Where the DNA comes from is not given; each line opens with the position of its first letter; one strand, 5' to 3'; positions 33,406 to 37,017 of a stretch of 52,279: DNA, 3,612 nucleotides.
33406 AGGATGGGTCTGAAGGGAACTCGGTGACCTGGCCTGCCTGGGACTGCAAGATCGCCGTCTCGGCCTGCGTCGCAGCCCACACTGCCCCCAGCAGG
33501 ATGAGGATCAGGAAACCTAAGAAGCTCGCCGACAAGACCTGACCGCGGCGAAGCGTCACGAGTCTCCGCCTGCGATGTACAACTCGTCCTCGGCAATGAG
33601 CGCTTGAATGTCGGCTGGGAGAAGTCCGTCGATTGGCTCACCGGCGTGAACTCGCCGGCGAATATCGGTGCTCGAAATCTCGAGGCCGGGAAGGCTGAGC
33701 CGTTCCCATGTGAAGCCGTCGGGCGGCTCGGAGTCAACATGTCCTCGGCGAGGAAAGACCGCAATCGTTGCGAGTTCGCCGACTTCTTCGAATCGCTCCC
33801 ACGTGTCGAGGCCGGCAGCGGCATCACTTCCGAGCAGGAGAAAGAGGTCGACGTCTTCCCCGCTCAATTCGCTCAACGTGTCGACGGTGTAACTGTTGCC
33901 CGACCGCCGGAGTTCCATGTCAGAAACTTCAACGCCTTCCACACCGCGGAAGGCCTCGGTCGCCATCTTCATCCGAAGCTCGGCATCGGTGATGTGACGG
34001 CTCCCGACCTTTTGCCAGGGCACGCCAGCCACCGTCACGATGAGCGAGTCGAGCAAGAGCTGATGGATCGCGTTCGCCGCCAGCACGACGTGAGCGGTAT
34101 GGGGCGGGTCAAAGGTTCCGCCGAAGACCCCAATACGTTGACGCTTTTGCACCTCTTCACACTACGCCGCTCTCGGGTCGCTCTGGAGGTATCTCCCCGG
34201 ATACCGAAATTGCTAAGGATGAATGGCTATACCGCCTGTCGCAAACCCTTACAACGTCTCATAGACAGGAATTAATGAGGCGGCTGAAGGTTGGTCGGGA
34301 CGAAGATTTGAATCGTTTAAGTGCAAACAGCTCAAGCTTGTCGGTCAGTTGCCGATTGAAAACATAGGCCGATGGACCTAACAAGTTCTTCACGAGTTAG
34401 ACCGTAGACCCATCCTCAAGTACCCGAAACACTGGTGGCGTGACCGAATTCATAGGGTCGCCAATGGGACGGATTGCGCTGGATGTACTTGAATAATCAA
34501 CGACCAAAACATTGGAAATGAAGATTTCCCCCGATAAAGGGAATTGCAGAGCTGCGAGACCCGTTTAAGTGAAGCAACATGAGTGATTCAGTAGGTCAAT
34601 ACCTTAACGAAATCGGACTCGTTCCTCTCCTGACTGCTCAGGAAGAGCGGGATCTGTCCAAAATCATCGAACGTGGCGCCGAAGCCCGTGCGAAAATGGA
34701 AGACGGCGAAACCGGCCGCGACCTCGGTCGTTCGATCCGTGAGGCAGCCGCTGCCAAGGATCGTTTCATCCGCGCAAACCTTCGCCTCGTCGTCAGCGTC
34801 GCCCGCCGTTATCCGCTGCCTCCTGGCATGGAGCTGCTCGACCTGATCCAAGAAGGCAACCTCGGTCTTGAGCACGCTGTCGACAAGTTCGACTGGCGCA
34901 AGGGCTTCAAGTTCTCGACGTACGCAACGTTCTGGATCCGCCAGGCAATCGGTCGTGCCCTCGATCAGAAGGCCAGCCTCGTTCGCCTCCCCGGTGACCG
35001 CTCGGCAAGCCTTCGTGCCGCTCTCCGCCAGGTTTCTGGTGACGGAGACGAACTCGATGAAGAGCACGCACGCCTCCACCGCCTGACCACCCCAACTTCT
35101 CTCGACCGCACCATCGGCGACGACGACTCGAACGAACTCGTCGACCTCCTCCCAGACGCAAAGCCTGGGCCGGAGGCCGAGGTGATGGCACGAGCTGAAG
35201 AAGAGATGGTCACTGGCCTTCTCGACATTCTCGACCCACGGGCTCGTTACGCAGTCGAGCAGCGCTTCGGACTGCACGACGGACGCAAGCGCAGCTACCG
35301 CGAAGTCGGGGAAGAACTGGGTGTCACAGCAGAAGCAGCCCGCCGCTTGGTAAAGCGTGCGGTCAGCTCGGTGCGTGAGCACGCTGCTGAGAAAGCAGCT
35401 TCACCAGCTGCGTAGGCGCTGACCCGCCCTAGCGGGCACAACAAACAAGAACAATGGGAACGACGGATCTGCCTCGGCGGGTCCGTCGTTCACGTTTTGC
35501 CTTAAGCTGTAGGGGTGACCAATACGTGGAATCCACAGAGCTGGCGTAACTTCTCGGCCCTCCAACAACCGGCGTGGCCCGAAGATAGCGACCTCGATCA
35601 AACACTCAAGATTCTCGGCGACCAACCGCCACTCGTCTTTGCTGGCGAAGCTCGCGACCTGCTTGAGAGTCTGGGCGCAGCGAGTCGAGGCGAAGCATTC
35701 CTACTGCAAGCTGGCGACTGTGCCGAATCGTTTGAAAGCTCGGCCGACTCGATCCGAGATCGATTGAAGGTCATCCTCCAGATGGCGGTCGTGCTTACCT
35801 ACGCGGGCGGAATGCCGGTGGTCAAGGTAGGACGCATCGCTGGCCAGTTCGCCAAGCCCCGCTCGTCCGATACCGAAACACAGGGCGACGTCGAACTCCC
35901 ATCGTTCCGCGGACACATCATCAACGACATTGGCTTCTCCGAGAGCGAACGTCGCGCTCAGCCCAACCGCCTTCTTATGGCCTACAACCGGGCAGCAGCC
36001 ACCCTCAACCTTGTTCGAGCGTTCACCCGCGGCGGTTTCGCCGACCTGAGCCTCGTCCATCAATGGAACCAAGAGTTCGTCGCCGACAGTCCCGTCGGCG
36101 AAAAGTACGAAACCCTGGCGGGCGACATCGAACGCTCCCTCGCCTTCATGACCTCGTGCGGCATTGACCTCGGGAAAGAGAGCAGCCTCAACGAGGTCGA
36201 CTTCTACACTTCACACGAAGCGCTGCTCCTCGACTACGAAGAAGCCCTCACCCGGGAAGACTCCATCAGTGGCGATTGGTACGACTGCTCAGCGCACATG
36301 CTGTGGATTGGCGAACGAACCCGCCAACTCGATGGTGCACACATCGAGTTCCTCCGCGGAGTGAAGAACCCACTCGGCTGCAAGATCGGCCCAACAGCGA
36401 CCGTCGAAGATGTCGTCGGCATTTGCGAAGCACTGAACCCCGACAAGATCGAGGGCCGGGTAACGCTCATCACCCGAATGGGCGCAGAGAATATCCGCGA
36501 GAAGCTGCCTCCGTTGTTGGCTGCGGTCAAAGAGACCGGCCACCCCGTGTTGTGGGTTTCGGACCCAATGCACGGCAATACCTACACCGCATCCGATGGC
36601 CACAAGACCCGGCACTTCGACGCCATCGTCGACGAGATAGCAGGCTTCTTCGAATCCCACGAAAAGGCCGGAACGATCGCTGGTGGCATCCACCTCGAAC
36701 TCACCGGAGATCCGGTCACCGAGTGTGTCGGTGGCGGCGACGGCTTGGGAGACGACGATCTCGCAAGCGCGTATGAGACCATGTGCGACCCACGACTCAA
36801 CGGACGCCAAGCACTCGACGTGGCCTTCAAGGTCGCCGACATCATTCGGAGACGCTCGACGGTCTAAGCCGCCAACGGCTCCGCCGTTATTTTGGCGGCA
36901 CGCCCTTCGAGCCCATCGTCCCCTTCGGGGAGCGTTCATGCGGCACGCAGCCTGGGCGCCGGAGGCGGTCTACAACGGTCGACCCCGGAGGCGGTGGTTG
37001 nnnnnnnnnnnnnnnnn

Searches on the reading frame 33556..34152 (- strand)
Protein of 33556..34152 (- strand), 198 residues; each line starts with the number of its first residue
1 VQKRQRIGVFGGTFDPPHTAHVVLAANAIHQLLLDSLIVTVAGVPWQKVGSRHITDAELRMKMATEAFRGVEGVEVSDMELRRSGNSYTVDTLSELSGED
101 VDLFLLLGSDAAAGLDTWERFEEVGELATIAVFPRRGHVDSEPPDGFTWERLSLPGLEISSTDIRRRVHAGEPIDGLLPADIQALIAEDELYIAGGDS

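Call 30: search_protein_families(library=pfam, proteins=[window:33556-34152:-], max_evalue=0.0001)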
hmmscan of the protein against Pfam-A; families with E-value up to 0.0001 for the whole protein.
window:33556-34152:- (198 aa): 1 family
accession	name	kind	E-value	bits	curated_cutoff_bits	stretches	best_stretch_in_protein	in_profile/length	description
PF01467.32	CTP_transf_like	-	8.8e-18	65.2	21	1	9-167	1-133/133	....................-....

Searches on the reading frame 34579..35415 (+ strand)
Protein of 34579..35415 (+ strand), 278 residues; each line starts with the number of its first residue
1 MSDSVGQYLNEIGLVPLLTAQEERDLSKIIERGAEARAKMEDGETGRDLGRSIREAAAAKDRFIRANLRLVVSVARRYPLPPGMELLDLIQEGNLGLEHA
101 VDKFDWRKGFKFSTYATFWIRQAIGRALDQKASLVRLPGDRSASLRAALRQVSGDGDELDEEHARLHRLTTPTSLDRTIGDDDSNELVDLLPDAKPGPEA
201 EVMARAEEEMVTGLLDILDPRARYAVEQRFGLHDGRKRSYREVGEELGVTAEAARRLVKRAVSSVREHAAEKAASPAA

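Call 30: search_protein_families(library=pfam, proteins=[window:34579-35415:+], max_evalue=0.0001)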
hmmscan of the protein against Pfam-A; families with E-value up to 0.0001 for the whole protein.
window:34579-35415:+ (278 aa): 3 families
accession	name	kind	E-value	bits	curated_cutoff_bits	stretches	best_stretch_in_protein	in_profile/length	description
PF04542.20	Sigma70_r2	-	1.6e-19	69.9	24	1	63-131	1-68/71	Sigma-70 region 2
PF00140.25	Sigma70_r1_2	-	3.2e-12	46.6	22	1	3-35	1-33/34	Sigma-70 factor, region 1.2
PF04545.22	Sigma70_r4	-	3.2e-10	39.8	24.1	1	214-267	1-50/50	Sigma-70, region 4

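Call 64: search_protein_families(library=ncbifam, proteins=[window:34579-35415:+], max_evalue=0.001)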
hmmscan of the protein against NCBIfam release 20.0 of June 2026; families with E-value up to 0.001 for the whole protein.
window:34579-35415:+ (278 aa): 49 families (the best 25 are shown)
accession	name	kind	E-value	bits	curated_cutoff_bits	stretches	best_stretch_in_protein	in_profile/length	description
TIGR02997.1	Sig70-cyanoRpoD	subfamily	2.4e-61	207.6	384.5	1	3-266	1-298/298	RNA polymerase sigma factor, RpoD/SigA family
NF005920.0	PRK07921.1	subfamily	4.9e-55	186.8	464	1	3-268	30-317/328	RNA polymerase sigma factor SigB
NF004561.0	PRK05901.1-3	equivalog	8.2e-54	183.6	582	2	2-138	237-378/537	RNA polymerase sigma factor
NF006666.0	PRK09210.1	equivalog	2.1e-53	182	572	3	56-139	130-212/370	RNA polymerase sigma factor RpoD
TIGR02394.1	rpoS_proteo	equivalog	7.2e-53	179.9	378.7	2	54-150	42-137/285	RNA polymerase sigma factor RpoS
NF004560.0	PRK05901.1-1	equivalog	7.2e-52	177.1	711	2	2-138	213-357/516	RNA polymerase sigma factor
NF004208.0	PRK05658.1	equivalog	9e-52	176.9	555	2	50-138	384-471/631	RNA polymerase sigma factor RpoD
NF004207.0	PRK05657.1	equivalog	1.2e-51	176.1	394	3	53-139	84-169/329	RNA polymerase sigma factor RpoS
NF004615.0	PRK05949.1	subfamily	4.1e-50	170.5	530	2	3-139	18-171/327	RNA polymerase sigma factor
NF005642.0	PRK07405.1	subfamily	4.4e-48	164.1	524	1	2-270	8-310/318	RNA polymerase sigma factor SigD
TIGR02393.1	RpoD_Cterm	equivalog_domain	5.7e-48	163.6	354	2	59-138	1-79/238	RNA polymerase sigma factor RpoD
NF005785.0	PRK07598.1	equivalog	8.6e-48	163.2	554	1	29-267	147-400/415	RNA polymerase sigma factor SigC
NF041931.2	MzaA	equivalog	2.4e-46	158.9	800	1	38-268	455-704/726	MZA anti-phage system associated sigma-70 family RNA polymerase sigma factor MzaA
NF005643.0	PRK07406.1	equivalog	5.8e-46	157.3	500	2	3-138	87-239/397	RNA polymerase sigma factor RpoD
NF004562.0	PRK05901.1-4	equivalog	4.2e-42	144.4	779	1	47-268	305-543/571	RNA polymerase sigma factor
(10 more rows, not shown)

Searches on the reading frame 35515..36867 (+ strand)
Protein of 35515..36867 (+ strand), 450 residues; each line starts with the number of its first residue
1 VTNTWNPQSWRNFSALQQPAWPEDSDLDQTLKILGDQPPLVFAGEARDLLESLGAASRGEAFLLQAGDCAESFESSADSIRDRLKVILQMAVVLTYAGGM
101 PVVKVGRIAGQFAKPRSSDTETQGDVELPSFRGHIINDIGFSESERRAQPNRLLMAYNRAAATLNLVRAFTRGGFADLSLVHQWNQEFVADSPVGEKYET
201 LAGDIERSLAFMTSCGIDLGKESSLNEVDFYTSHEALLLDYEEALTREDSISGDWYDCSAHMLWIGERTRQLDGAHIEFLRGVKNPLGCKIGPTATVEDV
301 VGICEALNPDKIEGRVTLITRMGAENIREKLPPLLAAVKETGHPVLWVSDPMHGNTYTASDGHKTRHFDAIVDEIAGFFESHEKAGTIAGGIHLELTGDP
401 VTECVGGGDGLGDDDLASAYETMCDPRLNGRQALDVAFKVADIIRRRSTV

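Call 30: search_protein_families(library=pfam, proteins=[window:35515-36867:+], max_evalue=0.0001)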
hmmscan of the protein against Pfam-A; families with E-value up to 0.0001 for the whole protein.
window:35515-36867:+ (450 aa): 1 family
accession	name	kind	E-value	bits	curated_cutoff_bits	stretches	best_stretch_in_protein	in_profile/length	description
PF01474.22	DAHP_synth_2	-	3.7e-199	662.1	27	1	5-441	1-438/438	Class-II DAHP synthetase family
